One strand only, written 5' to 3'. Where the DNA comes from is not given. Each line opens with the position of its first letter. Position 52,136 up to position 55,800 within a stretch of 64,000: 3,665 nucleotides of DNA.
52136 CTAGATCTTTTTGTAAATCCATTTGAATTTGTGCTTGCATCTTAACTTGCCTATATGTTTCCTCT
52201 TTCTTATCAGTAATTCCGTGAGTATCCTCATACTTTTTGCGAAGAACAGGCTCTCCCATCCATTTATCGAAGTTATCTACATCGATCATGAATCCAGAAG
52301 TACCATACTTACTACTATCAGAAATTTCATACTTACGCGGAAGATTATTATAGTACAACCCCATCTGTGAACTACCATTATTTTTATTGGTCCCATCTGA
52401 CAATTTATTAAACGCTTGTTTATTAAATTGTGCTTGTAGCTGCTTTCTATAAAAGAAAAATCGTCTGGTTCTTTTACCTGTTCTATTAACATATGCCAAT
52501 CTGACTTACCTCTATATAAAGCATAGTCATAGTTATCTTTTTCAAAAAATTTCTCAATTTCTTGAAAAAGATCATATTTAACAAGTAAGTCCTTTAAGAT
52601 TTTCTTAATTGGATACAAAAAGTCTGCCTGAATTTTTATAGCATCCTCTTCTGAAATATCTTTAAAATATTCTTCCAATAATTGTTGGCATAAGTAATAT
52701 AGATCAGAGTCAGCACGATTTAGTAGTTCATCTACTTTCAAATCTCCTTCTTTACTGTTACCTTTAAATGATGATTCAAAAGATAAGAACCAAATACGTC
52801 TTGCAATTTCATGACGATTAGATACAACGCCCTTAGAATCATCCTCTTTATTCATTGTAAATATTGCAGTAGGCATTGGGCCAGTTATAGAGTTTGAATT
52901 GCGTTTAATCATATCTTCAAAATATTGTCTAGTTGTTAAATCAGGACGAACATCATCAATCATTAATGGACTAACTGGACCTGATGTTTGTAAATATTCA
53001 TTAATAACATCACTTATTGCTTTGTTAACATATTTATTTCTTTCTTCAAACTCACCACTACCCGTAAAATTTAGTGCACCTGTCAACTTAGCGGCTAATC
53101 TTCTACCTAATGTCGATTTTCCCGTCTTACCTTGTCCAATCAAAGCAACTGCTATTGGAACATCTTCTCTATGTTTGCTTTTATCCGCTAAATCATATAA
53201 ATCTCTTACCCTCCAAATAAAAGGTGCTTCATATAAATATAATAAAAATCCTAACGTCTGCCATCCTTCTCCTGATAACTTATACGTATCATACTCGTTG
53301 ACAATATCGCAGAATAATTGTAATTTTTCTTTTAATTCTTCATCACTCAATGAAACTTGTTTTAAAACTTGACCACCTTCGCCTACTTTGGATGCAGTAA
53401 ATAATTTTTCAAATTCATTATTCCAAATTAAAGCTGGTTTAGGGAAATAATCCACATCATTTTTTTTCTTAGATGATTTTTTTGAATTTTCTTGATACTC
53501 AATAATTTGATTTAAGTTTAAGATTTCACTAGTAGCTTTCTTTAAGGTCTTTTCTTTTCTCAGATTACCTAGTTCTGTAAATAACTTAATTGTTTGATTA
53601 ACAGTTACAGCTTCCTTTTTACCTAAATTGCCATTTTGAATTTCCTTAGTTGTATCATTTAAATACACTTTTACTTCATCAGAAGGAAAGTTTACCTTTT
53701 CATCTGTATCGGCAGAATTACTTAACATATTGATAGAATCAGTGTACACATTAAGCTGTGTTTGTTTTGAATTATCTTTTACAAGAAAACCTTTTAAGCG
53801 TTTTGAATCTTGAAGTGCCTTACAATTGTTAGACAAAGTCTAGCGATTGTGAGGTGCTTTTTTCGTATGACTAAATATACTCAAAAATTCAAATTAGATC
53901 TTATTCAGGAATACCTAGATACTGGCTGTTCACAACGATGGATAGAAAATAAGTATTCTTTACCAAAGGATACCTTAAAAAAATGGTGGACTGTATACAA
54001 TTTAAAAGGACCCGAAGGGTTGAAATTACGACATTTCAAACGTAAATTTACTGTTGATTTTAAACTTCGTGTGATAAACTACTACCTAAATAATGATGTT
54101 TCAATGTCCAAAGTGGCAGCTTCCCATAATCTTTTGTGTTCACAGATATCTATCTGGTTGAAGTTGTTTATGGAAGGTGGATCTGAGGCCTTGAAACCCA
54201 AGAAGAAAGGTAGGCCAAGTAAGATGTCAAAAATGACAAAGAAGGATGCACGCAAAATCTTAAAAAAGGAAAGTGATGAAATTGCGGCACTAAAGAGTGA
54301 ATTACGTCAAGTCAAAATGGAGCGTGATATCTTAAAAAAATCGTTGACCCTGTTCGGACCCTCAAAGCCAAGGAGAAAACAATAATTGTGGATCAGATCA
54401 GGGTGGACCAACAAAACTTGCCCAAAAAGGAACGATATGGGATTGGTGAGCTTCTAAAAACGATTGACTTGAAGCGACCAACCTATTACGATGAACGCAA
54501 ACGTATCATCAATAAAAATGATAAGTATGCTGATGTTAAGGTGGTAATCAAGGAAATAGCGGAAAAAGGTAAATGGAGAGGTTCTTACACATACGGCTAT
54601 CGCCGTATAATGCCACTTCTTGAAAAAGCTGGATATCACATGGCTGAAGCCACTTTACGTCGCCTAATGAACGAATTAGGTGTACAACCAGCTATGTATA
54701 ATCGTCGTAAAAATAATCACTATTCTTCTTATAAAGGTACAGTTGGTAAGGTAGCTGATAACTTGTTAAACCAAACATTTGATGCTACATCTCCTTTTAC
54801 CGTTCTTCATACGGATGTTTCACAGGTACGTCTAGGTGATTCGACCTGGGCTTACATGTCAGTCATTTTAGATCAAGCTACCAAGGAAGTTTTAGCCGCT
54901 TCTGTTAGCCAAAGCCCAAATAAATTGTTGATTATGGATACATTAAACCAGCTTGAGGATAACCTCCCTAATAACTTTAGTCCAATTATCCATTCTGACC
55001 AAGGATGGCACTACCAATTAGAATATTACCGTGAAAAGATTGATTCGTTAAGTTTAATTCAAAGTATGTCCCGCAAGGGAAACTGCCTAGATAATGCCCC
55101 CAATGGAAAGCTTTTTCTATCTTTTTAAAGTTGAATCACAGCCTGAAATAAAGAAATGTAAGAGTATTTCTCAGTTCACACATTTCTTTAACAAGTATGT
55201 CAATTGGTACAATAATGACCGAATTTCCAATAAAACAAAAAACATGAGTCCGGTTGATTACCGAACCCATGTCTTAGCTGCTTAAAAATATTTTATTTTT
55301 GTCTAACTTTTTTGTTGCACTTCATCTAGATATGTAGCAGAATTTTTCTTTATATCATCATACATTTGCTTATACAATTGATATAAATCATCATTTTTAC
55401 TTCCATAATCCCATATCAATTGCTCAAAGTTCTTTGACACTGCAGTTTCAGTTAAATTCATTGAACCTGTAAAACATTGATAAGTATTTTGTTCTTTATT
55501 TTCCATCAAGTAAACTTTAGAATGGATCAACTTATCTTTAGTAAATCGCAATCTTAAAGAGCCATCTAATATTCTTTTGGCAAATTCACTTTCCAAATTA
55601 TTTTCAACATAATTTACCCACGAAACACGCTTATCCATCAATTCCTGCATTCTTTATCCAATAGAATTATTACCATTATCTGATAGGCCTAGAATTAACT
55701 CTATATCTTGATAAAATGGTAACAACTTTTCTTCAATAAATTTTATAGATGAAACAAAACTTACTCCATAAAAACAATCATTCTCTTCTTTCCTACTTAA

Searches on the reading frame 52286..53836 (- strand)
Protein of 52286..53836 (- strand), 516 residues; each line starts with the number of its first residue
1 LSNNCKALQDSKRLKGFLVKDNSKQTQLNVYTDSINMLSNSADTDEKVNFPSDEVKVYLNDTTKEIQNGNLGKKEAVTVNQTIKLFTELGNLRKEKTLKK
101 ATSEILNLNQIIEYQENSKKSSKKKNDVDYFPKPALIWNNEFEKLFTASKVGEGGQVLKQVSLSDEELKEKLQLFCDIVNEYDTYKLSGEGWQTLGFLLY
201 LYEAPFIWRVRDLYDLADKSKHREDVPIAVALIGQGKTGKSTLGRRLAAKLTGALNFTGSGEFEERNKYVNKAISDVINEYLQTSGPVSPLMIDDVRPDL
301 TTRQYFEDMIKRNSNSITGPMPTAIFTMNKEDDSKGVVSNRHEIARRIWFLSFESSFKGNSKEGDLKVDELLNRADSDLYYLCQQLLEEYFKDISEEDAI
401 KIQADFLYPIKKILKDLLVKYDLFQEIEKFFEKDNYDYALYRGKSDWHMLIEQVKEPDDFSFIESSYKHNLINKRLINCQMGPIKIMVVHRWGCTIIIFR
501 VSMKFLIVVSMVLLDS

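Call 4: search_protein_families(library=pfam, proteins=[window:52286-53836:-], max_evalue=0.01)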
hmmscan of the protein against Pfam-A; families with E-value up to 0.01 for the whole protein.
window:52286-53836:- (516 aa): 0 families

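Call 76: search_protein_families(library=ncbifam, proteins=[window:52286-53836:-], max_evalue=0.01)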
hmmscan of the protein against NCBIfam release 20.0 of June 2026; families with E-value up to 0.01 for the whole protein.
window:52286-53836:- (516 aa): 2 families
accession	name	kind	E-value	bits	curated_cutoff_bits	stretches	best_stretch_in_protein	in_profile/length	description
TIGR01526.1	nadR_NMN_Atrans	equivalog_domain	0.0013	18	341.15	0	229-267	164-202/325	nicotinamide-nucleotide adenylyltransferase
NF006015.0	PRK08154.1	subfamily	0.0051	16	204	1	211-251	119-160/314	anaerobic benzoate catabolism transcriptional regulator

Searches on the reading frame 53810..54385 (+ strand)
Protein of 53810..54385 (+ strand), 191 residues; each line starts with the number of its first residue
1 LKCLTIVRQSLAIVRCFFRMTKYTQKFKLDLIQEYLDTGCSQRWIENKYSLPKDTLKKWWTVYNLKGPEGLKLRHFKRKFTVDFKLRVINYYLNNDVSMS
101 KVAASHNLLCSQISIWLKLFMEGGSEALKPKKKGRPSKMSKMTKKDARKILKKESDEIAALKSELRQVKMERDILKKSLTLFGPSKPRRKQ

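Call 4: search_protein_families(library=pfam, proteins=[window:53810-54385:+], max_evalue=0.01)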
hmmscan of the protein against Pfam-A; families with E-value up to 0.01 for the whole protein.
window:53810-54385:+ (191 aa): 5 families
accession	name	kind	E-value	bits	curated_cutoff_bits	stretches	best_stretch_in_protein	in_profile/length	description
PF13518.12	HTH_28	-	3.3e-14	53.1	25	2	84-136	1-51/52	Helix-turn-helix domain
PF01527.26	HTH_Tnp_1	-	7.1e-13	49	24.1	1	77-165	4-74/75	Transposase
PF09607.16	BrkDBD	-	3.7e-06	27.2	23.4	1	77-118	3-47/58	Brinker DNA-binding domain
PF13565.12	HTH_32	-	2.5e-05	25.2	33.7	0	113-154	2-44/73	Homeodomain-like domain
PF24525.1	TTC3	-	0.0097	15.8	27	0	141-182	22-63/250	TTC3, helical domain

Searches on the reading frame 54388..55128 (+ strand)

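Call 4: search_protein_families(library=pfam, proteins=[window:54388-55128:+], max_evalue=0.01)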
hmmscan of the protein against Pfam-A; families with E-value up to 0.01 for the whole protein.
window:54388-55128:+ (246 aa): 2 families
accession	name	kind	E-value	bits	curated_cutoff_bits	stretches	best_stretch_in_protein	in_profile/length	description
PF00665.32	rve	-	7.5e-14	52.3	32.6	1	134-233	2-102/102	Integrase core domain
PF13276.12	HTH_21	-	5.9e-10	39.7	28.1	1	51-107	7-60/60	HTH-like domain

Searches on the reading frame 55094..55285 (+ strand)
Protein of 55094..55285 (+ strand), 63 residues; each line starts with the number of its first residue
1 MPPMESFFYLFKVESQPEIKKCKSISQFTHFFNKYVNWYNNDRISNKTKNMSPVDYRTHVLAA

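Call 4: search_protein_families(library=pfam, proteins=[window:55094-55285:+], max_evalue=0.01)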
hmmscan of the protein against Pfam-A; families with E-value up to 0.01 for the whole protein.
window:55094-55285:+ (63 aa): 1 family
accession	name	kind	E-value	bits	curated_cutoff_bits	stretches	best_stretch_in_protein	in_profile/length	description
PF13333.12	rve_2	-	1.1e-14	54.8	22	1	5-61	1-56/56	Integrase core domain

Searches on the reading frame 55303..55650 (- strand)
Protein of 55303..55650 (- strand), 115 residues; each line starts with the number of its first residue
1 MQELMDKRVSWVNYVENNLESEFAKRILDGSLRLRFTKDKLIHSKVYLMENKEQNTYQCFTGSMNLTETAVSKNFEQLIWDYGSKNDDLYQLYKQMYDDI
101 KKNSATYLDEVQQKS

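Call 4: search_protein_families(library=pfam, proteins=[window:55303-55650:-], max_evalue=0.01)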
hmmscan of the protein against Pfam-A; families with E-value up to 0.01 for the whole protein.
window:55303-55650:- (115 aa): 2 families
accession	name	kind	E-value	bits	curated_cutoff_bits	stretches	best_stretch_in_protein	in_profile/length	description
PF13091.12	PLDc_2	-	1.5e-07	31.8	27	1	20-96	58-127/132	PLD-like domain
PF09565.16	RE_NgoFVII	-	1.5e-05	24.8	23.8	1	38-104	89-157/162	NgoFVII restriction endonuclease N-terminal PLD domain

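Call 76: search_protein_families(library=ncbifam, proteins=[window:55303-55650:-], max_evalue=0.01)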
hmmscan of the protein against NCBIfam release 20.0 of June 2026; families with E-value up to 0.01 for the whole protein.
window:55303-55650:- (115 aa): 2 families
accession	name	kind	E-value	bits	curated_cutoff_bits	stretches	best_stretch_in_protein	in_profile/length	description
NF041068.1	DpdK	equivalog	0.0013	18.3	100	1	23-82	98-151/167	phospholipase D-like domain-containing protein DpdK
NF042964.1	phospholipD_antiphage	equivalog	0.0036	15.6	1100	1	40-84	119-161/895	phospholipase D-like domain-containing anti-phage protein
